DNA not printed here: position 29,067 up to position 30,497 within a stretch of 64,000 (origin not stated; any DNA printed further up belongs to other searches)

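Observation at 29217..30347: GNAT acetyltransferase fused to a CDP-alcohol phosphatidyltransferase; its 3' end is built from the dispersed 11-mer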

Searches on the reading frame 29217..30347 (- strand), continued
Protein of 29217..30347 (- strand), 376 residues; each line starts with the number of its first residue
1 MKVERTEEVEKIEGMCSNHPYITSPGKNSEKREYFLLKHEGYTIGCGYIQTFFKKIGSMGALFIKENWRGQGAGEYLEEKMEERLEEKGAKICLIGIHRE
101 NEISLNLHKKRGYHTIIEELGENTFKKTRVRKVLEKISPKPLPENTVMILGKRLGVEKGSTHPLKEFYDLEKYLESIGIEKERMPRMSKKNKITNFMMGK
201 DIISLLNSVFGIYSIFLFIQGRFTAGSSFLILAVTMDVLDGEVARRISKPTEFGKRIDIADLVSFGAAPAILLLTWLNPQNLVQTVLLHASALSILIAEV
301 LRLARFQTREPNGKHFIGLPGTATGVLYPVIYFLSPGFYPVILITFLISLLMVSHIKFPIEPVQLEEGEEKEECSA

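Call 26: find_related_loci(query=A2, collection=genome_contigs, flank=10000)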
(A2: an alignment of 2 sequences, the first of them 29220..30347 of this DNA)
Query A2 (376 aa) in genome_contigs; peptide patterns used: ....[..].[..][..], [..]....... (x = any residue, [..] = any of these).
288 stretches matched a pattern; 1 encode a relative of the query (tblastn E <= 1e-3); 1 distinct loci.
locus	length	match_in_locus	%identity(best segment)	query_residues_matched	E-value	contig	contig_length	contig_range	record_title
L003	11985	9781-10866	55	1-361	8e-145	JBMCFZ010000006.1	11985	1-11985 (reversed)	MAG: archaeon isolate C5M10_49 NODE_2383_length_11985_cov_6.608466, whole genome shotgun sequence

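Call 27: search_protein_representatives(protein=window:29220-30347:-)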
Query: 376 residues. Proteins with E-value up to 0.001 (for the whole library): 6517; up to 1e-10: 765; up to 1e-30: 5. The best 150 are listed.
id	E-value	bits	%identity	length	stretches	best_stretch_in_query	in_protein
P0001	1.5e-137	474.9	55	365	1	1-361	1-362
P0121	1.4e-65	238.1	57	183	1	184-365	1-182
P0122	8.1e-51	189.6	48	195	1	1-180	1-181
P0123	4.0e-36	141.3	42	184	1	1-154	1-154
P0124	1.9e-33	132.4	43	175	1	184-359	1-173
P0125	1.3e-29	119.9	42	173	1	191-359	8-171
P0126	6.6e-28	114.2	43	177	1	192-359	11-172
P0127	1.3e-24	103.4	45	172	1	187-339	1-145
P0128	3.5e-22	95.4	38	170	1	196-358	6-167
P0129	4.8e-22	94.9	41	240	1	193-360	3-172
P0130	6.1e-22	94.6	44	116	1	1-107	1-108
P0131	1.8e-21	93.1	40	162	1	199-355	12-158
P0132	1.9e-21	93.0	31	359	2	186-358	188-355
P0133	5.3e-21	91.5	40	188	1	189-358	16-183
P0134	1.3e-20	90.2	33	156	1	4-152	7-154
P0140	2.7e-19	85.9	40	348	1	183-357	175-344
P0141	4.4e-19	85.2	41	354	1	189-357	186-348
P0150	2.8e-18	82.5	42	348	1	192-358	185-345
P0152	2.9e-18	82.5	37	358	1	183-357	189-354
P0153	3.6e-18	82.2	36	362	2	194-357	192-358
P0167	1.4e-17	80.3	32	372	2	181-355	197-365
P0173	2.3e-17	79.5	32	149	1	1-150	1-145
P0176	3.0e-17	79.1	35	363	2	187-356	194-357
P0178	3.3e-17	79.0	34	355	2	196-358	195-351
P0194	2.2e-16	76.3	36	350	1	190-357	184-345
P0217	1.2e-15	73.9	37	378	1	199-357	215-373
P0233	3.0e-15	72.6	28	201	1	2-151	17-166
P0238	4.7e-15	71.9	40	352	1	196-357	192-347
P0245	5.5e-15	71.7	32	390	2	196-338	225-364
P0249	7.3e-15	71.3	39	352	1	192-357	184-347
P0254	8.8e-15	71.0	32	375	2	200-357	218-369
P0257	9.9e-15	70.9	39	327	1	201-358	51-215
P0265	1.4e-14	70.3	39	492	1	202-359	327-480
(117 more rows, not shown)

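Call 28: search_protein_families(library=pfam, proteins=[P0132, P0140, P0141, P0150, P0152, P0153, P0167, P0176, P0178, P0245], max_evalue=0.01)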
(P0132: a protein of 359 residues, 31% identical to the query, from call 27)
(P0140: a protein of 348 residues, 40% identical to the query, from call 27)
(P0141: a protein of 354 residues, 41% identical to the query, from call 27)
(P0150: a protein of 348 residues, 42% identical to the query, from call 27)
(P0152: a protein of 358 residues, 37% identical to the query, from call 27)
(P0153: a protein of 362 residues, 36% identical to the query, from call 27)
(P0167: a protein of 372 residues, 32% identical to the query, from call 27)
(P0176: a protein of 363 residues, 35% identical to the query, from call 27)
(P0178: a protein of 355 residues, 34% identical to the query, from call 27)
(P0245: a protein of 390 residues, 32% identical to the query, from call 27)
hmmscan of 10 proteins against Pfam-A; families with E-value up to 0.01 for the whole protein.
P0132 (359 aa): 1 family
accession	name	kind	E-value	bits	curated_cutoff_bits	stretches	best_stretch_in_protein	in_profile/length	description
PF01066.26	CDP-OH_P_transf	-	1.4e-54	185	22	2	23-174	1-151/152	CDP-alcohol phosphatidyltransferase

P0140 (348 aa): 1 family
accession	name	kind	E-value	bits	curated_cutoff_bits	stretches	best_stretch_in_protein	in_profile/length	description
PF01066.26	CDP-OH_P_transf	-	1.2e-30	107.3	22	2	189-320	2-135/152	CDP-alcohol phosphatidyltransferase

P0141 (354 aa): 1 family
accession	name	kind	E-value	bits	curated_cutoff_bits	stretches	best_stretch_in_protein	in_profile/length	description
PF01066.26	CDP-OH_P_transf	-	1.7e-29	103.6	22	2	195-332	2-139/152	CDP-alcohol phosphatidyltransferase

P0150 (348 aa): 1 family
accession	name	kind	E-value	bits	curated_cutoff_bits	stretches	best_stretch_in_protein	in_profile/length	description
PF01066.26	CDP-OH_P_transf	-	1.9e-32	113.2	22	2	192-332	3-142/152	CDP-alcohol phosphatidyltransferase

P0152 (358 aa): 1 family
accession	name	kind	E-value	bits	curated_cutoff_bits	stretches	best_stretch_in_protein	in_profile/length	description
PF01066.26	CDP-OH_P_transf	-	1.6e-39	136.2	22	2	201-315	3-119/152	CDP-alcohol phosphatidyltransferase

P0153 (362 aa): 1 family
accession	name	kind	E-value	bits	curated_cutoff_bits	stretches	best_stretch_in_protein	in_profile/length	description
PF01066.26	CDP-OH_P_transf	-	6.5e-34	118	22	2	198-350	4-146/152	CDP-alcohol phosphatidyltransferase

P0167 (372 aa): 1 family
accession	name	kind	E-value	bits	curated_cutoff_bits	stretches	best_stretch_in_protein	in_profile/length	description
PF01066.26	CDP-OH_P_transf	-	2.3e-46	158.4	22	2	36-182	1-150/152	CDP-alcohol phosphatidyltransferase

P0176 (363 aa): 1 family
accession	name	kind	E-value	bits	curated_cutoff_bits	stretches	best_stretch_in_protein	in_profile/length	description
PF01066.26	CDP-OH_P_transf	-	5.1e-51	173.5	22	2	23-174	3-152/152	CDP-alcohol phosphatidyltransferase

P0178 (355 aa): 1 family
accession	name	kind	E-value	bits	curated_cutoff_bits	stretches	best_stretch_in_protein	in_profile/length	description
PF01066.26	CDP-OH_P_transf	-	2.4e-33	116.1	22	2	199-340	4-144/152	CDP-alcohol phosphatidyltransferase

P0245 (390 aa): 1 family
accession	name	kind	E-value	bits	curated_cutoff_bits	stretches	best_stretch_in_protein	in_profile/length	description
PF01066.26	CDP-OH_P_transf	-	1.2e-45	156.1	22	2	42-195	2-147/152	CDP-alcohol phosphatidyltransferase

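Call 29: search_protein_families(library=pfam, proteins=[P0254, P0217, P0194, P0238, P0249, P0265, P0257, P0121, P0122, P0123], max_evalue=0.01)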
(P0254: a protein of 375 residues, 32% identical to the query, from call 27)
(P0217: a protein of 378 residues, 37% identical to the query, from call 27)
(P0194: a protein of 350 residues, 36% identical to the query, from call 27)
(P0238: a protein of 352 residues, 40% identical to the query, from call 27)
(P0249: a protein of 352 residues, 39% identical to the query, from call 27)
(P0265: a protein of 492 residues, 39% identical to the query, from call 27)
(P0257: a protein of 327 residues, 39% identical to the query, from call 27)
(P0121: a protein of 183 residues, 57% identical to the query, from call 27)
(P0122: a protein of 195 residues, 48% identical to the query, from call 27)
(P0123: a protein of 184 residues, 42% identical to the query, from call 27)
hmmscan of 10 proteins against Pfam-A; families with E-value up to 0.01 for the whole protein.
P0254 (375 aa): 1 family
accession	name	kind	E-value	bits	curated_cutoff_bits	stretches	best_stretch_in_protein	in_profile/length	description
PF01066.26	CDP-OH_P_transf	-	3.2e-52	177.4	22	2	37-187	1-151/152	CDP-alcohol phosphatidyltransferase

P0217 (378 aa): 1 family
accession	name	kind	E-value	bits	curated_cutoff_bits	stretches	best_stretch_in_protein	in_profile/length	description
PF01066.26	CDP-OH_P_transf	-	1.6e-31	110.2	22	2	215-357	3-138/152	CDP-alcohol phosphatidyltransferase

P0194 (350 aa): 2 families
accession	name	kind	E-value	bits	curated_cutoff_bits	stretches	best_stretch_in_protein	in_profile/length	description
PF01066.26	CDP-OH_P_transf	-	7.1e-24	85.4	22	2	192-313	2-125/152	CDP-alcohol phosphatidyltransferase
PF02326.20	YMF19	-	0.00049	21.3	22.6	1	128-181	3-50/84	Plant ATP synthase F0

P0238 (352 aa): 1 family
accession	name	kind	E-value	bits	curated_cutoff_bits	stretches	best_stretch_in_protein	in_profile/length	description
PF01066.26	CDP-OH_P_transf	-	2.5e-36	125.8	22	2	195-319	3-131/152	CDP-alcohol phosphatidyltransferase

P0249 (352 aa): 1 family
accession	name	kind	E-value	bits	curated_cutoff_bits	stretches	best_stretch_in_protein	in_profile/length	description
PF01066.26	CDP-OH_P_transf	-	4.5e-32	112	22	2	191-298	3-109/152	CDP-alcohol phosphatidyltransferase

P0265 (492 aa): 2 families
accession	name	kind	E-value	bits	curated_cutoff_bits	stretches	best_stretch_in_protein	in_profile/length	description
PF03706.18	LPG_synthase_TM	-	1.7e-43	149.7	33.4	1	13-302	5-301/302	Lysylphosphatidylglycerol synthase TM region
PF01066.26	CDP-OH_P_transf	-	1.5e-21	77.8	22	1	324-471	3-151/152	CDP-alcohol phosphatidyltransferase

P0257 (327 aa): 1 family
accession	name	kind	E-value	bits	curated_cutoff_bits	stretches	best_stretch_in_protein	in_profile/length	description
PF01066.26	CDP-OH_P_transf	-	1.4e-18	68.2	22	1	48-207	2-146/152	CDP-alcohol phosphatidyltransferase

P0121 (183 aa): 1 family
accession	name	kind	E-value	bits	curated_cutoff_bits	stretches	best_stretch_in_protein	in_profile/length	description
PF01066.26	CDP-OH_P_transf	-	1.3e-13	52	22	1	19-163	6-145/152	CDP-alcohol phosphatidyltransferase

P0122 (195 aa): 4 families
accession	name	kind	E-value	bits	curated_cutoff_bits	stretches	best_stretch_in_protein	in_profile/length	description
PF00583.31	Acetyltransf_1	-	7e-13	49.3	20.7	1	27-112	25-115/116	Acetyltransferase (GNAT) family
PF08445.16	FR47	-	2.2e-08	34.4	22.1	1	54-118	19-82/86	FR47-like protein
PF13508.13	Acetyltransf_7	-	1.6e-07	32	27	1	32-114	3-83/84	Acetyltransferase (GNAT) domain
PF13673.13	Acetyltransf_10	-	4.9e-07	30.2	23.6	1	29-116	28-110/128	Acetyltransferase (GNAT) domain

P0123 (184 aa): 4 families
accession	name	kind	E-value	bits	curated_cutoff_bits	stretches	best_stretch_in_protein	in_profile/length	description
PF00583.31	Acetyltransf_1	-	1.2e-10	42.2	20.7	1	27-113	28-116/116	Acetyltransferase (GNAT) family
PF13508.13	Acetyltransf_7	-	5.2e-09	36.8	27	1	32-114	3-83/84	Acetyltransferase (GNAT) domain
PF13673.13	Acetyltransf_10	-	4.1e-06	27.2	23.6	1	7-116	8-110/128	Acetyltransferase (GNAT) domain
PF08445.16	FR47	-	0.0002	21.7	22.1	1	54-114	19-78/86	FR47-like protein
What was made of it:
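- On MprF-type aminoacyl-lipid synthases: An unrelated hit, P0265, does carry LPG_synthase_TM plus CDP-OH (call 29).
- Tried and rejected: Pfam showed they are tandem double CDP-OH transferases, and one is an LPG_synthase_TM fusion (calls 28-29).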

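Call 30: find_encoding_contigs(protein=P0121, flank=6000, max_places=4)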
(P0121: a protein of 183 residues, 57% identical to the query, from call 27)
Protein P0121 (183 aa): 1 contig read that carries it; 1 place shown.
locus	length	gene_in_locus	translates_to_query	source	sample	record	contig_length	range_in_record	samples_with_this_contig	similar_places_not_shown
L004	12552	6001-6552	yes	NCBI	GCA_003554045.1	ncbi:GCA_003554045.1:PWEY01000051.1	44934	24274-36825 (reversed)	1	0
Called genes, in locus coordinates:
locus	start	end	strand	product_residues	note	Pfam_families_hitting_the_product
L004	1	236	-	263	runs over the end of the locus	PF00398:RrnaAD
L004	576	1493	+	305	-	PF04015:DUF362, PF13187:Fer4_9, PF25160:LdpA_Fe-S-bd (faint), PF12838:Fer4_7, PF13237:Fer4_10 (weak), PF14697:Fer4_21, PF12837:Fer4_6 (weak), PF00037:Fer4 (weak), +2 more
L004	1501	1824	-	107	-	-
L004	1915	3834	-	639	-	PF00133:tRNA-synt_1, PF09334:tRNA-synt_1g, PF00133:tRNA-synt_1 (weak), PF09334:tRNA-synt_1g, PF00133:tRNA-synt_1, PF19303:Anticodon_3, PF08264:Anticodon_1, PF01588:tRNA_bind, +1 more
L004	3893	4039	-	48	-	-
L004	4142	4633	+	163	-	PF12802:MarR_2 (weak), PF24034:DUF7343 (weak)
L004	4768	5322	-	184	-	PF01966:HD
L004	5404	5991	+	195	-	PF00583:Acetyltransf_1, PF13673:Acetyltransf_10 (weak), PF13508:Acetyltransf_7 (weak), PF08445:FR47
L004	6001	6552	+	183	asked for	PF01066:CDP-OH_P_transf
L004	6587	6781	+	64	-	PF02597:ThiS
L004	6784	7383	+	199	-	PF01966:HD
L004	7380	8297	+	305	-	PF22082:TtuA_LIM_N, PF01171:ATP_bind_3, PF03054:tRNA_Me_trans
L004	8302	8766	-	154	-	PF01047:MarR (weak), PF01978:TrmB (weak), PF08279:HTH_11 (weak), PF13384:HTH_23 (weak), PF13404:HTH_AsnC-type (weak), PF13412:HTH_24, PF24034:DUF7343 (weak), PF01037:AsnC_trans_reg, +1 more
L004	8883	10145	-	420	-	PF01979:Amidohydro_1, PF07969:Amidohydro_3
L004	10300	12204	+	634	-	PF07705:CARDB (weak), PF18911:PKD_4 (faint)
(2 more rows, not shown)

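Call 31: find_encoding_contigs(protein=P0122, flank=6000, max_places=4)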
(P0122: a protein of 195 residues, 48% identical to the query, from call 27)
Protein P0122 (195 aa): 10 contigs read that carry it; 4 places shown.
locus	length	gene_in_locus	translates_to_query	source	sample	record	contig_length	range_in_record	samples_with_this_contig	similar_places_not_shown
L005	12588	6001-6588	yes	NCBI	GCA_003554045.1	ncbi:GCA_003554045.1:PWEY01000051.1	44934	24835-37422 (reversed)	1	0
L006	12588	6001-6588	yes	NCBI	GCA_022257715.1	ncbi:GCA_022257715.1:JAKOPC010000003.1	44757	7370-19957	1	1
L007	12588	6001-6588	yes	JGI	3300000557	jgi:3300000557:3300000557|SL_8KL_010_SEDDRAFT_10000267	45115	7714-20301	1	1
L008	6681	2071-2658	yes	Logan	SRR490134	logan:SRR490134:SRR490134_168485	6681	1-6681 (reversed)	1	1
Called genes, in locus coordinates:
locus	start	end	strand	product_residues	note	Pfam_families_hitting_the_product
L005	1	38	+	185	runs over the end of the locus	PF01928:CYTH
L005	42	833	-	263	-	PF00398:RrnaAD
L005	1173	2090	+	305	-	PF04015:DUF362, PF13187:Fer4_9, PF25160:LdpA_Fe-S-bd (faint), PF12838:Fer4_7, PF13237:Fer4_10 (weak), PF14697:Fer4_21, PF12837:Fer4_6 (weak), PF00037:Fer4 (weak), +2 more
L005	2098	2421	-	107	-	-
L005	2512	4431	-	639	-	PF00133:tRNA-synt_1, PF09334:tRNA-synt_1g, PF00133:tRNA-synt_1 (weak), PF09334:tRNA-synt_1g, PF00133:tRNA-synt_1, PF19303:Anticodon_3, PF08264:Anticodon_1, PF01588:tRNA_bind, +1 more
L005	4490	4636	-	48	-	-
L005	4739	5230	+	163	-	PF12802:MarR_2 (weak), PF24034:DUF7343 (weak)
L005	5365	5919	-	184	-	PF01966:HD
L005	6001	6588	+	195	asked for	PF00583:Acetyltransf_1, PF13673:Acetyltransf_10 (weak), PF13508:Acetyltransf_7 (weak), PF08445:FR47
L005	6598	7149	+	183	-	PF01066:CDP-OH_P_transf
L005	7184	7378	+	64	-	PF02597:ThiS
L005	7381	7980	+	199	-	PF01966:HD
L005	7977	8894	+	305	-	PF22082:TtuA_LIM_N, PF01171:ATP_bind_3, PF03054:tRNA_Me_trans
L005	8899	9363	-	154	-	PF01047:MarR (weak), PF01978:TrmB (weak), PF08279:HTH_11 (weak), PF13384:HTH_23 (weak), PF13404:HTH_AsnC-type (weak), PF13412:HTH_24, PF24034:DUF7343 (weak), PF01037:AsnC_trans_reg, +1 more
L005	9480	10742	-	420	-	PF01979:Amidohydro_1, PF07969:Amidohydro_3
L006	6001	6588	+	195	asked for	PF00583:Acetyltransf_1, PF13673:Acetyltransf_10 (weak), PF13508:Acetyltransf_7 (weak), PF08445:FR47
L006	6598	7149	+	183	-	PF01066:CDP-OH_P_transf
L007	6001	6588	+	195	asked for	PF00583:Acetyltransf_1, PF13673:Acetyltransf_10 (weak), PF13508:Acetyltransf_7 (weak), PF08445:FR47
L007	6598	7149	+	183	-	PF01066:CDP-OH_P_transf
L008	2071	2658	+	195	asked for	PF00583:Acetyltransf_1, PF13673:Acetyltransf_10 (weak), PF13508:Acetyltransf_7 (weak), PF08445:FR47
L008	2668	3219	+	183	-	PF01066:CDP-OH_P_transf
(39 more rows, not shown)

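Call 32: find_encoding_contigs(protein=P0123, flank=6000, max_places=4)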
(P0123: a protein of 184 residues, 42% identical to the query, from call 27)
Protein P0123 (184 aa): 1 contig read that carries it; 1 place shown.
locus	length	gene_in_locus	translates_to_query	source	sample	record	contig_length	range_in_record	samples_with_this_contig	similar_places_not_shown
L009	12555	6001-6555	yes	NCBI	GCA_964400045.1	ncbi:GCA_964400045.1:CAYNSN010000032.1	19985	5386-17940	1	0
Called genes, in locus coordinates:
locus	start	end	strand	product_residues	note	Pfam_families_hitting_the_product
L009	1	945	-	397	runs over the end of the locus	PF00149:Metallophos, PF12850:Metallophos_2 (faint)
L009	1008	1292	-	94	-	-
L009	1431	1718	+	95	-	-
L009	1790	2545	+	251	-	PF02596:DUF169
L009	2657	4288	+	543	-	PF00501:AMP-binding, PF13193:AMP-binding_C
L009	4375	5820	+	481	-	-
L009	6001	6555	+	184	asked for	PF00583:Acetyltransf_1, PF13508:Acetyltransf_7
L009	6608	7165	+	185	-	PF01066:CDP-OH_P_transf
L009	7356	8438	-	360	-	PF00296:Bac_luciferase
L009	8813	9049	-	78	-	PF01423:LSM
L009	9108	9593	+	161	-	PF26292:PUA_elF2D, PF01472:PUA, PF03657:UPF0113 (weak)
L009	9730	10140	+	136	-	PF04472:SepF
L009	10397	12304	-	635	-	PF17214:KH_TffA, PF00753:Lactamase_B, PF16661:Lactamase_B_6, PF23023:Anti-Pycsar_Apyc1, PF12706:Lactamase_B_2, PF10996:Beta-Casp, PF07521:RMMBL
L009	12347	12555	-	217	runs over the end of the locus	PF00227:Proteasome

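Call 33: find_encoding_contigs(protein=P0134, flank=3000, max_places=2)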
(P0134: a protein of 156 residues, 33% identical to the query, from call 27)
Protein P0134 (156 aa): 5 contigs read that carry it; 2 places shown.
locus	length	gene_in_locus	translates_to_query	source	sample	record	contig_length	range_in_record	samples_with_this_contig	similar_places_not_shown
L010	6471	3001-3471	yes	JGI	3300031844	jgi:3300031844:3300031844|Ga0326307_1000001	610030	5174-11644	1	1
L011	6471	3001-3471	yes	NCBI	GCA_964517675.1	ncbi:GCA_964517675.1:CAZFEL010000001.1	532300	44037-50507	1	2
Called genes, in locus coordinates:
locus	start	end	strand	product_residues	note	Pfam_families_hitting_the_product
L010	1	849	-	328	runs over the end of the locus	-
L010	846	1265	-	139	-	-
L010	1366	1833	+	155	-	-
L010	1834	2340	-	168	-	PF01864:CarS-like, PF01148:CTP_transf_1 (weak)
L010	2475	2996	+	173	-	PF01066:CDP-OH_P_transf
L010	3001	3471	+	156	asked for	PF00583:Acetyltransf_1, PF13302:Acetyltransf_3 (weak), PF13673:Acetyltransf_10, PF13508:Acetyltransf_7, PF08445:FR47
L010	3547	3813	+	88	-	-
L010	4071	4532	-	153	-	PF24266:HTH_HVO_0163_N, PF12840:HTH_20 (weak), PF01022:HTH_5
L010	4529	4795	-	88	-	PF19447:DUF5985 (weak), PF24283:DUF7471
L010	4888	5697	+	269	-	PF13462:Thioredoxin_4, PF01323:DSBA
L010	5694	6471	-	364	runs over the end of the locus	PF01544:CorA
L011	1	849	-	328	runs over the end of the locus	-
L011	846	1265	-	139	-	-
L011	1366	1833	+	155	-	-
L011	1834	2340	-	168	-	PF01864:CarS-like, PF01148:CTP_transf_1 (weak)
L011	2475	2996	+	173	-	PF01066:CDP-OH_P_transf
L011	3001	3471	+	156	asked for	PF00583:Acetyltransf_1, PF13302:Acetyltransf_3 (weak), PF13673:Acetyltransf_10, PF13508:Acetyltransf_7, PF08445:FR47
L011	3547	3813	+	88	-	-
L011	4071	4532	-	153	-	PF24266:HTH_HVO_0163_N, PF12840:HTH_20 (weak), PF01022:HTH_5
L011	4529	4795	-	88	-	PF19447:DUF5985 (weak), PF24283:DUF7471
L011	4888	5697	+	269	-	PF13462:Thioredoxin_4, PF01323:DSBA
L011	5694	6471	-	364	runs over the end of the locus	PF01544:CorA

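Call 34: find_encoding_contigs(protein=P0173, flank=3000, max_places=2)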
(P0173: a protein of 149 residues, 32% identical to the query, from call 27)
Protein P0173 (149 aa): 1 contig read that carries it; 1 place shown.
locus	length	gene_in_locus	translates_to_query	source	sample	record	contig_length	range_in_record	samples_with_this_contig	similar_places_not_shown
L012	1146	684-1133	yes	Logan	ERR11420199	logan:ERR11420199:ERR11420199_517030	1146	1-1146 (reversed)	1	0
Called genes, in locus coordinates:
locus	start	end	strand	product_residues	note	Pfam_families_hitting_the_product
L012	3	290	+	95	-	?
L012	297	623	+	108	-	-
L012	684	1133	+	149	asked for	PF00583:Acetyltransf_1, PF13420:Acetyltransf_4, PF13673:Acetyltransf_10, PF13508:Acetyltransf_7, PF08445:FR47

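Call 35: find_encoding_contigs(protein=P0233, flank=3000, max_places=2)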
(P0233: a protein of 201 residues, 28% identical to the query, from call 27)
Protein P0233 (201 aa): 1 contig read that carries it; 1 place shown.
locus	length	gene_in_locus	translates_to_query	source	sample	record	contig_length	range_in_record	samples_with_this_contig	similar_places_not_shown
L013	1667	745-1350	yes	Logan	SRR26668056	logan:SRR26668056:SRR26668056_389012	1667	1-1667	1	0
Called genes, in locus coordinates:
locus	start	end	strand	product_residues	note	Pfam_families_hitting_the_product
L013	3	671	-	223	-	?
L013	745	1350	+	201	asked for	PF00583:Acetyltransf_1, PF13508:Acetyltransf_7 (weak)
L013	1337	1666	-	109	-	?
